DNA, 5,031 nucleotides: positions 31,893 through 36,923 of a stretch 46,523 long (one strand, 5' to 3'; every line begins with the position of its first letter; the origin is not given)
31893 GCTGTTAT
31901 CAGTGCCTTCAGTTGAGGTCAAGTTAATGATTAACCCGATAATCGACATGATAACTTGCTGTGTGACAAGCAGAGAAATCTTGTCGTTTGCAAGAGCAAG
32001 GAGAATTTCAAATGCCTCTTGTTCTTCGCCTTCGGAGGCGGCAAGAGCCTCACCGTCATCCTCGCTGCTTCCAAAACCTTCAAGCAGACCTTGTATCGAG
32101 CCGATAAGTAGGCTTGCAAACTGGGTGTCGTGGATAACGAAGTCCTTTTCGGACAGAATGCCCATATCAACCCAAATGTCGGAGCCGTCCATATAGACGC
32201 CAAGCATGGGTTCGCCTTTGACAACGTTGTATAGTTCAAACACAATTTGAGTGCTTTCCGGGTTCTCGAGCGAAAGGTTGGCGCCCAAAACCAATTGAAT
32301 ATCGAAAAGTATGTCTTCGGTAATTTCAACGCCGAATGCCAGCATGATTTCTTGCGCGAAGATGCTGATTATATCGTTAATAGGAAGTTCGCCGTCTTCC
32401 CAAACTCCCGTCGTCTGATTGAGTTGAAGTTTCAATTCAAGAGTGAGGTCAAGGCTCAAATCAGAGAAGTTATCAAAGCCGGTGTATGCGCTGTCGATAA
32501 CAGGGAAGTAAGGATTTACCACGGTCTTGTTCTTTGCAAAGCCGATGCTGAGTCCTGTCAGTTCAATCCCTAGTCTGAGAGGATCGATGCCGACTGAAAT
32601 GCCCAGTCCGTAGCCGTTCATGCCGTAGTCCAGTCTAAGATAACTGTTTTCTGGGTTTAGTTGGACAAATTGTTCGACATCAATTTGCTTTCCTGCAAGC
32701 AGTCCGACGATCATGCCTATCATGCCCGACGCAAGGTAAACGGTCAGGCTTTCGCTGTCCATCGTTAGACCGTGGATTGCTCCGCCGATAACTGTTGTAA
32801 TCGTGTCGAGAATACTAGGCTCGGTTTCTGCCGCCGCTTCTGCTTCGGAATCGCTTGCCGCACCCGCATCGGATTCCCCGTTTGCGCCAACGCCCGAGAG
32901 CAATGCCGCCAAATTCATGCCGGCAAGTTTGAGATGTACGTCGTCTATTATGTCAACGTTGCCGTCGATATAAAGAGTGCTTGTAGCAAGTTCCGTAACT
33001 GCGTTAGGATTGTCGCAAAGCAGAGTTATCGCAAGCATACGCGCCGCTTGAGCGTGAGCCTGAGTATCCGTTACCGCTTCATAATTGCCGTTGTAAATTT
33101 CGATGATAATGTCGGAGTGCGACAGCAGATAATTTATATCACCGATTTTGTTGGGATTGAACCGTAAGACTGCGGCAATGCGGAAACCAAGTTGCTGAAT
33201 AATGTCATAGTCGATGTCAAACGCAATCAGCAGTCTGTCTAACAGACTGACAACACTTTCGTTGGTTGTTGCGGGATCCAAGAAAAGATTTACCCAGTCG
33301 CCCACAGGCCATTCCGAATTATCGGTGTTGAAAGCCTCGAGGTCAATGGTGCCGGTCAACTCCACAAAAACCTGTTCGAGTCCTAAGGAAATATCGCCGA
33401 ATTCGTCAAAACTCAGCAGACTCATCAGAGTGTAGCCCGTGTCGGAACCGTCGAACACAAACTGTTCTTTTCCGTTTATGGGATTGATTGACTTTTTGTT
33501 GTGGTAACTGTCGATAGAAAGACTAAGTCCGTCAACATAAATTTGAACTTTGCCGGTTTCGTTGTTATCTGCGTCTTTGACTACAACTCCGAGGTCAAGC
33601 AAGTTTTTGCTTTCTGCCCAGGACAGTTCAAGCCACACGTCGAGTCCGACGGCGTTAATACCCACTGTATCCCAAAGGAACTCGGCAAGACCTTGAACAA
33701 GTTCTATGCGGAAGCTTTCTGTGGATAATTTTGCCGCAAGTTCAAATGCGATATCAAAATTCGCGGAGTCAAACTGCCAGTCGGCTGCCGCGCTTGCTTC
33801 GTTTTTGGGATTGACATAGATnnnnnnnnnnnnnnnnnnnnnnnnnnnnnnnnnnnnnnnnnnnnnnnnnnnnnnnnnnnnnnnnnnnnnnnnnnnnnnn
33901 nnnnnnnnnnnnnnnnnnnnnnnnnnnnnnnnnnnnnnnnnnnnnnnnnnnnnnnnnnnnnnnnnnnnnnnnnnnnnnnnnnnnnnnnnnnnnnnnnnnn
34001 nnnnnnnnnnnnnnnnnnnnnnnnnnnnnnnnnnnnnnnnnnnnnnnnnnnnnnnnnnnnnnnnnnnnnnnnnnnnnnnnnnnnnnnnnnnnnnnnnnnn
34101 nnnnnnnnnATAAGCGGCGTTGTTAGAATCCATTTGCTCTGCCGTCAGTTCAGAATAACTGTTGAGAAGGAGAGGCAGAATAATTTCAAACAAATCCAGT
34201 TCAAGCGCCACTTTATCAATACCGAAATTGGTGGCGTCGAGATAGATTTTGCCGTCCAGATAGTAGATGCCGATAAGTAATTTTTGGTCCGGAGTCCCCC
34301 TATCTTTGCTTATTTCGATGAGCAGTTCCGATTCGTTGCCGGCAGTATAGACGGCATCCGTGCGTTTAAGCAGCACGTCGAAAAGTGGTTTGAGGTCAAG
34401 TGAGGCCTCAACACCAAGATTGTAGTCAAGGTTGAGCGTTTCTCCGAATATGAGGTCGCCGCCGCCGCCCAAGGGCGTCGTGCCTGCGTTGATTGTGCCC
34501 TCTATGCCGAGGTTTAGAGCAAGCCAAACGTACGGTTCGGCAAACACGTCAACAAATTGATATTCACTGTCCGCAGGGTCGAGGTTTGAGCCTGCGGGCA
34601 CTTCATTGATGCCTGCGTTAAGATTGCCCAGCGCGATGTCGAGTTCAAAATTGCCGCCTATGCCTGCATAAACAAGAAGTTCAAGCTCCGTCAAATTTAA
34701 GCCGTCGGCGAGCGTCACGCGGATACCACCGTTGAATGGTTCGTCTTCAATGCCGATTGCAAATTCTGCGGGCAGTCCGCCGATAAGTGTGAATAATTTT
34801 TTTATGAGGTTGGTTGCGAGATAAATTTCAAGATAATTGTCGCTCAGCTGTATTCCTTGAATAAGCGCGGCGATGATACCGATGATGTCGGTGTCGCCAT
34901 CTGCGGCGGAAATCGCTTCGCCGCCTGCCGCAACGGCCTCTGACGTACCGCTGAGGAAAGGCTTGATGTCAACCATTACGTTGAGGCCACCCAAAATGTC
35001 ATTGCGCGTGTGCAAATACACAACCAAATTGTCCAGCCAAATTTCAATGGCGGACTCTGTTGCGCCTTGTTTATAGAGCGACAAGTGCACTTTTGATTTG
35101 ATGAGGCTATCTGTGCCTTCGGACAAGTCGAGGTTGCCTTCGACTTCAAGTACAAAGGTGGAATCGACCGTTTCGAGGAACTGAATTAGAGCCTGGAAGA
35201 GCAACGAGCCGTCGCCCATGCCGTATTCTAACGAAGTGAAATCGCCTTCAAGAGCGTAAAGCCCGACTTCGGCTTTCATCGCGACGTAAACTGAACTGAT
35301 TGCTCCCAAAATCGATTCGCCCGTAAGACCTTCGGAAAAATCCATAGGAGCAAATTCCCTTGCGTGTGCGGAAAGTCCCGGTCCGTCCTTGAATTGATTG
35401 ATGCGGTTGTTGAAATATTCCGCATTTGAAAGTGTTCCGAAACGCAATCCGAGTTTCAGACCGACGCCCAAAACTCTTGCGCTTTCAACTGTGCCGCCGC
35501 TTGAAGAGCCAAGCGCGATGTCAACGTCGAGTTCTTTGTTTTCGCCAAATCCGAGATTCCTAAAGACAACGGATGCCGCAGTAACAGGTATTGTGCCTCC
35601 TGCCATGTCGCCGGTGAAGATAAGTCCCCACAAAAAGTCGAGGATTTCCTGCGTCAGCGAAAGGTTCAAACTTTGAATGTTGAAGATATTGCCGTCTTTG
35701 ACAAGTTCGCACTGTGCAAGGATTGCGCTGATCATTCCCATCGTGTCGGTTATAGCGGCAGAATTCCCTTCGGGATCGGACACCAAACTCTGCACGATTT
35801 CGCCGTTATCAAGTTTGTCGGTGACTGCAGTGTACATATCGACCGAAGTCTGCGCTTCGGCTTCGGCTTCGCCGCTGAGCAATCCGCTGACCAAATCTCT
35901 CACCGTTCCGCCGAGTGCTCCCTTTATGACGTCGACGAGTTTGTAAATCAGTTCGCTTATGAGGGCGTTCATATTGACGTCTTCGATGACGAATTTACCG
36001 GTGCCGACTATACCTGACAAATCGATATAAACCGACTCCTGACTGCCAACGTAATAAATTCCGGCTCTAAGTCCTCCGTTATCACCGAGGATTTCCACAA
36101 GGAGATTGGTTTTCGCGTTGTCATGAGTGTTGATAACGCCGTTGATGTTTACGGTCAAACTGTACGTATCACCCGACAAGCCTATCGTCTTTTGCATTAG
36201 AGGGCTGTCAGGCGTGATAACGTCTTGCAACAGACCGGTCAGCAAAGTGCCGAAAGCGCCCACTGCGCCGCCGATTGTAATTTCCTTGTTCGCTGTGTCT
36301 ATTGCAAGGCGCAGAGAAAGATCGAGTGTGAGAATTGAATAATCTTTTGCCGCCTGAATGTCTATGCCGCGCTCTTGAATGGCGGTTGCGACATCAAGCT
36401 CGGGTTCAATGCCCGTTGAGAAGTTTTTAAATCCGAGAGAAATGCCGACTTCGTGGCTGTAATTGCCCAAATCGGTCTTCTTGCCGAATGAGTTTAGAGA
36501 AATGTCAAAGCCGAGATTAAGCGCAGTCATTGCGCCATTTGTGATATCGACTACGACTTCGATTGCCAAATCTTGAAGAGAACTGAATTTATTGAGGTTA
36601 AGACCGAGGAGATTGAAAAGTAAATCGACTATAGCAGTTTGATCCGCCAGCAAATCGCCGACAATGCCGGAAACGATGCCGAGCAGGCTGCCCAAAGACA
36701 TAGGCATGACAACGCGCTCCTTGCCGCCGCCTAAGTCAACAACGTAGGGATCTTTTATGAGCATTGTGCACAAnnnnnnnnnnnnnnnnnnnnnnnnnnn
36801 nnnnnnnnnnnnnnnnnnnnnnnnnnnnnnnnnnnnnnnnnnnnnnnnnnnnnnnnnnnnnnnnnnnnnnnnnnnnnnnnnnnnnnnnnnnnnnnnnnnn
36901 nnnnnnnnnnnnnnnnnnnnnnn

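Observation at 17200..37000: Recurring module-end signature G-[IV]-Y-[YL]-x(2-6)-[IL]-[YFW]-[ILV]-D-x(3)-L-G repeated at least 15 times with low overall identity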

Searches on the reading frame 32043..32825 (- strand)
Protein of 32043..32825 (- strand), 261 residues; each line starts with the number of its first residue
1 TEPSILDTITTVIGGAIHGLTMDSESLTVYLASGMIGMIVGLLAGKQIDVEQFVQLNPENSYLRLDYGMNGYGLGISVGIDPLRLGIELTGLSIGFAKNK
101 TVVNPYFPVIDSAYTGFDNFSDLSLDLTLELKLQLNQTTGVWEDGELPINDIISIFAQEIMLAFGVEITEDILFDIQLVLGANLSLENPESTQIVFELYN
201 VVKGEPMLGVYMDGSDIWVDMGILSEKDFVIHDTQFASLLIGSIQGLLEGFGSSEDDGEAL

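Call 45: predict_structure(alignment_id=A3)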
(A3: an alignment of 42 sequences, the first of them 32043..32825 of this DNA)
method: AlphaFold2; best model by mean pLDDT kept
length: 261 residues; sequences in the alignment: 42
mean_pLDDT: 82.1   pTM: 0.73
mean pLDDT of the five models: 82.1, 80.9, 79.8, 77.6, 77.5
residues with pLDDT >= 90: 116; 70-90: 84; 50-70: 48; < 50: 13
segments of 3 or more residues with pLDDT < 50: 107-116
pLDDT, mean of each block of 10 residues (from residue 1): 87 92 97 90 88 91 91 92 88 70 48 51 88 79 57 57 65 89 91 93 92 95 94 95 91 69 46
secondary structure, 60 per line:
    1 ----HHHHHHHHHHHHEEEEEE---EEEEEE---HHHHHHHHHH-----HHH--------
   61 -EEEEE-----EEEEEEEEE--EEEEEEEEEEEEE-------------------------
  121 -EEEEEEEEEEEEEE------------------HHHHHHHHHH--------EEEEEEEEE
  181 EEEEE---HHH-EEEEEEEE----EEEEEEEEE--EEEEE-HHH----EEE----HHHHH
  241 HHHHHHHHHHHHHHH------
elements in order: H5-16 E17-22 E26-31 H35-44 E62-66 E72-80 E83-95 E122-135 H154-163 E172-185 E193-200 E205-213 E216-220 E229-231 H236-255

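Call 47: fold_search(model_id=the predicted structure, library=pdb)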
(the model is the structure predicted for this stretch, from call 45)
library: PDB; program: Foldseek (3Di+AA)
matches with E <= 10: 265; with E <= 0.001: 0
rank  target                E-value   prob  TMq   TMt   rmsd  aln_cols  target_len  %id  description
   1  3sot_B                4.3e-01  0.20  0.17  0.16  11.0       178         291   10  Crystal structure of a Multidomain protein including DUF1735 (BACOVA_03322) from Bacteroides ovatus at 2.80 A resoluti (released 2011-07-27)
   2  3sot_A                4.8e-01  0.20  0.17  0.15  11.1       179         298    9  Crystal structure of a Multidomain protein including DUF1735 (BACOVA_03322) from Bacteroides ovatus at 2.80 A resoluti (released 2011-07-27)
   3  9fei                  5.9e-01  0.10  0.16  0.21  16.3       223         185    6  Crystal structure of protein D: defoliating toxin form Fusarium oxysporum f.sp. vasinfectum (released 2025-05-28)
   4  6ehc_A                6.2e-01  0.03  0.13  0.12  24.9       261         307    8  OmpUdeltaN (N-terminus deletion mutant of OmpU), outer membrane protein of Vibrio cholerae (released 2018-04-25)
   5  6ehb_C                6.2e-01  0.02  0.11  0.10  23.8       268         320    8  OmpU, an outer membrane protein, of Vibrio cholerae (released 2018-04-25)
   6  3sot_F                6.9e-01  0.15  0.17  0.17  11.3       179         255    9  Crystal structure of a Multidomain protein including DUF1735 (BACOVA_03322) from Bacteroides ovatus at 2.80 A resoluti (released 2011-07-27)
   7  5o9c_A                6.9e-01  0.04  0.14  0.11  20.2       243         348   12  Crystal structure of Omp36 from Enterobacter aerogenes (released 2018-06-27)
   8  2ch8_B                7.7e-01  0.07  0.12  0.15  18.4       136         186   10  Structure of the Epstein-Barr Virus Oncogene BARF1 (released 2006-05-31)
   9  3sot_E                8.2e-01  0.14  0.17  0.15  11.1       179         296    9  Crystal structure of a Multidomain protein including DUF1735 (BACOVA_03322) from Bacteroides ovatus at 2.80 A resoluti (released 2011-07-27)
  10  4hzn                  8.2e-01  0.06  0.14  0.12  21.4       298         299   10  The Structure of the Bifunctional Acetyltransferase/Decarboxylase LnmK from the Leinamycin Biosynthetic Pathway Revealin (released 2013-01-30)
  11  9n73_LH               8.6e-01  0.02  0.11  0.05  21.4       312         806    7  SSU processome maturation and disassembly, State G (released 2025-10-29)
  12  7st3_U                9.1e-01  0.05  0.15  0.12  21.1       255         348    9  Consequences of HLA single chain trimer mutations on peptide presentation and binding affinity (released 2022-11-23)
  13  4hzo                  9.6e-01  0.04  0.14  0.12  20.9       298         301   11  The Structure of the Bifunctional Acetyltransferase/Decarboxylase LnmK from the Leinamycin Biosynthetic Pathway Revealin (released 2013-01-30)
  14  2rck_B                9.6e-01  0.04  0.11  0.13  20.8       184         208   10  Crystal structure of juvenile hormone binding protein from Galleria mellonella hemolymph (released 2008-03-04)
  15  6kwv                  1.1e+00  0.02  0.13  0.14  20.2       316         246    6  A Crystal Structure of OspA mutant (released 2020-09-09)
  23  9g33_UQ               1.3e+00  0.04  0.15  0.06  20.6       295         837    6  Stalled 90S - Utp23-Krr1-deltaC3 (released 2025-06-18)
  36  9n0y_B                1.8e+00  0.01  0.10  0.07  23.6       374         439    6  PP2A-B55 Holoenzyme with Eya3 (released 2025-06-18)
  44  9n2f_A                2.2e+00  0.08  0.25  0.11  12.0       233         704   11  Cryo-EM structure of F. johnsoniae BamAD (released 2025-07-16)
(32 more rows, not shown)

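Call 52: fold_search(model_id=the predicted structure, library=viral)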
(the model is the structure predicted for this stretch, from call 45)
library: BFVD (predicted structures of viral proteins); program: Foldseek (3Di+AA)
matches with E <= 10: 325; with E <= 0.001: 0
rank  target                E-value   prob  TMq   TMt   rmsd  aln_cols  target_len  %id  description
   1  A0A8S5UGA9            2.1e-01  0.14  0.15  0.15  24.7       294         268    8  Uncharacterized protein [Myoviridae sp. ctshb19]
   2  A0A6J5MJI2            2.3e-01  0.75  0.13  0.37  11.1        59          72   12  Uncharacterized protein [uncultured Caudovirales phage]
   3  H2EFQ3                2.3e-01  0.14  0.19  0.13  19.3       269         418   11  Putative BTB_POZ domain-containing protein [Moumouvirus sp. 'Monve']
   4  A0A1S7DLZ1            3.4e-01  0.09  0.15  0.10  23.1       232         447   10  MC157 [Molluscum contagiosum virus subtype 2]
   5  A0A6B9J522            4.2e-01  0.06  0.12  0.05  21.5       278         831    8  Uncharacterized protein [Vibrio phage vB_VchM_Kuja]
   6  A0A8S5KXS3            4.2e-01  0.05  0.12  0.07  26.0       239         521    9  Maturation protein [ssRNA phage Esthiorhiza.4_13]
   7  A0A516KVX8            4.4e-01  0.01  0.08  0.07  22.0       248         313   10  (no name in the UniProt tables at hand)
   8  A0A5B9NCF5            4.6e-01  0.09  0.15  0.14  19.2       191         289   12  Uncharacterized protein [Aeromonas phage 4L372D]
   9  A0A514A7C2            4.6e-01  0.08  0.16  0.08  21.3       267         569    7  (no name in the UniProt tables at hand)
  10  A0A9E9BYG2            4.6e-01  0.07  0.16  0.14  17.2       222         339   10  (no name in the UniProt tables at hand)
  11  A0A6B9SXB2            4.9e-01  0.41  0.12  0.30   9.1        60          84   10  (no name in the UniProt tables at hand)
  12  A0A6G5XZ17            5.8e-01  0.02  0.11  0.09  34.2       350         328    9  (no name in the UniProt tables at hand)
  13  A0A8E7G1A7            6.1e-01  0.30  0.17  0.27   7.0        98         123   15  (no name in the UniProt tables at hand)
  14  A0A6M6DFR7            6.1e-01  0.06  0.14  0.12  18.0       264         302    7  (no name in the UniProt tables at hand)
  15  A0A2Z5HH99            6.4e-01  0.06  0.15  0.16  15.0       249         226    7  (no name in the UniProt tables at hand)
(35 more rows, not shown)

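Call 72: search_protein_families(library=pfam, alignment_id=A3, max_evalue=0.1)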
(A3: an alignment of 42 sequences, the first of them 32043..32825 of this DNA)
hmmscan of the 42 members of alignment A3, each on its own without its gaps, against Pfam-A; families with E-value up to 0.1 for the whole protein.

A. member 1, window:32043-32825:- (261 aa): 0 families

B. families by the number of members that match (of 42 scanned): 6 families
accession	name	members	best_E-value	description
PF03339.19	Pox_L3_FP4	1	0.025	Poxvirus L3/FP4 protein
PF13040.11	Fur_reg_FbpB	1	0.036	Fur-regulated basic protein B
PF24911.1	YfjL_C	1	0.078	YfjL-like C-terminal domain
PF16507.11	HEAT_PSME4_mid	1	0.086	Proteasome activator complex subunit 4, mid HEAT repeats region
PF01207.24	Dus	1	0.09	Dihydrouridine synthase (Dus)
PF21869.3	Dit-like_CBM2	1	0.095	Distal tail component, second carbohydrate binding domain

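Call 73: search_solved_structures(query=A3, max_evalue=10)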
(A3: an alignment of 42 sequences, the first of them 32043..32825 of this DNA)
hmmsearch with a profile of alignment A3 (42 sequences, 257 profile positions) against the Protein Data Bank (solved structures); distinct sequences matched with E-value up to 10: 0.

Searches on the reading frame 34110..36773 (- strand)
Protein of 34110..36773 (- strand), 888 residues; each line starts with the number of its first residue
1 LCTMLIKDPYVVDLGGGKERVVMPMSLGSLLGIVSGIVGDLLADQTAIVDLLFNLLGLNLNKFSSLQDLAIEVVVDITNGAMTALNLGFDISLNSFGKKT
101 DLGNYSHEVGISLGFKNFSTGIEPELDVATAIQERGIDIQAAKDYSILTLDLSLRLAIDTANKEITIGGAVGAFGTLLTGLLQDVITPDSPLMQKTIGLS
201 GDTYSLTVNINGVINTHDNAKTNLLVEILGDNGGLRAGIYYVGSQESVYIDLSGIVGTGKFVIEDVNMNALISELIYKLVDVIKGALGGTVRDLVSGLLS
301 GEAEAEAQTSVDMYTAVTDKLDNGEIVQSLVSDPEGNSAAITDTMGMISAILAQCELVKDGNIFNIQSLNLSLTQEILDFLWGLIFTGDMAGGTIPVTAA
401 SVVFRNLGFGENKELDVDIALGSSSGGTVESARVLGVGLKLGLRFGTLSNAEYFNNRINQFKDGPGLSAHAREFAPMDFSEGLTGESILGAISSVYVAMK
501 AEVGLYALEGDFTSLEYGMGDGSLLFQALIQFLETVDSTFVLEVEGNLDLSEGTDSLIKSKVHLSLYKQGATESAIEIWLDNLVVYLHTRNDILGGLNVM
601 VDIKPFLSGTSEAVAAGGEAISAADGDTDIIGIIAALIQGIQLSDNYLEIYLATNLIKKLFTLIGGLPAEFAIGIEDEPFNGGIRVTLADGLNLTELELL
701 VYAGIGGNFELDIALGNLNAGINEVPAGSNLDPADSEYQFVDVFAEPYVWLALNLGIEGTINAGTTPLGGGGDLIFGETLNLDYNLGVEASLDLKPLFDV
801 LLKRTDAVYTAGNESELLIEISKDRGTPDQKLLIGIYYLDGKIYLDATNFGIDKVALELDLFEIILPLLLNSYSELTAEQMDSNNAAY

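Call 15: find_homologous_proteins(query=window:34110-36773:-, max_evalue=0.001)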
Query window:34110-36773:- (888 aa): 2 proteins with E <= 0.001 among 8000 candidates.
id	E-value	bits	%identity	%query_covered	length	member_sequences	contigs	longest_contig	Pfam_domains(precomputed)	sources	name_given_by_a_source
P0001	7.2e-162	559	36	99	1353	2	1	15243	-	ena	-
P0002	5.3e-125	437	44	64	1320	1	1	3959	-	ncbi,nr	ncbi:MAG: hypothetical protein MJ193_00835, partial [Clostridia bacterium]|nr:hypothetical protein [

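Call 17: find_encoding_contigs(protein=P0001, flank=10000)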
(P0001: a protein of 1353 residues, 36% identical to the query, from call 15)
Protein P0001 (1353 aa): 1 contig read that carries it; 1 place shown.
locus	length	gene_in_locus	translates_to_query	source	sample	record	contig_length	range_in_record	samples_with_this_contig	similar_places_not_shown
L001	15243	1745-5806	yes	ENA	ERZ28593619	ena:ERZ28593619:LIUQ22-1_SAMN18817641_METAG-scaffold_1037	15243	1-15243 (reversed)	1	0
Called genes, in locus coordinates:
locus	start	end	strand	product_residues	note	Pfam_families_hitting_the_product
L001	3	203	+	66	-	?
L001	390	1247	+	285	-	-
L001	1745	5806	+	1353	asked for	-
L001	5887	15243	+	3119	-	?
